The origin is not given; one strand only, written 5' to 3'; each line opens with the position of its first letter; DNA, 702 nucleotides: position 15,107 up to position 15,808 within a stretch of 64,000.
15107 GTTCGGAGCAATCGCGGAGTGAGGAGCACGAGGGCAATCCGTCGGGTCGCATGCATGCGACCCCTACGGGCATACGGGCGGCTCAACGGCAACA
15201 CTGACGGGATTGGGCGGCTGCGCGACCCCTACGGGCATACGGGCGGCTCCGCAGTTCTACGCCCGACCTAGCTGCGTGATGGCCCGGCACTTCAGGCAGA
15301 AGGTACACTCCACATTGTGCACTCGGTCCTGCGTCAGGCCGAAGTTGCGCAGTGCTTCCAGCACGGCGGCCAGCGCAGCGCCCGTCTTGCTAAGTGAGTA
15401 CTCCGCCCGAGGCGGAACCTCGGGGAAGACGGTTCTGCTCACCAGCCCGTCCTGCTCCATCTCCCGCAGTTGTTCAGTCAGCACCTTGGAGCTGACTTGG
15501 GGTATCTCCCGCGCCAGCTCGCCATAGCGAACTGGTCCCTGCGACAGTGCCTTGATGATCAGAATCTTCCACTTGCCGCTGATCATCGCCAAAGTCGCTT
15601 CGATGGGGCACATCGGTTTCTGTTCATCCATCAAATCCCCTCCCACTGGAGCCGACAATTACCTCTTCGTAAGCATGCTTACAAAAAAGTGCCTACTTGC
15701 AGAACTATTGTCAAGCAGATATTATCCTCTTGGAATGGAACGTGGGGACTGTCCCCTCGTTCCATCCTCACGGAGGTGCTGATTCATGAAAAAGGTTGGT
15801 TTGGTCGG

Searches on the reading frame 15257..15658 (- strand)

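Call 80: search_protein_families(library=pfam, proteins=[window:15257-15658:-], max_evalue=0.001)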
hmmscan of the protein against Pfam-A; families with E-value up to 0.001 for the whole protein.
window:15257-15658:- (133 aa): 2 families
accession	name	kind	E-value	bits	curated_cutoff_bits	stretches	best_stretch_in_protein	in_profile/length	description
PF01638.23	HxlR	-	1.3e-28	99.1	20.8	1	25-108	1-84/91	HxlR-like helix-turn-helix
PF01022.26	HTH_5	-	0.0007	19.9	22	0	32-74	5-46/47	Bacterial regulatory protein, arsR family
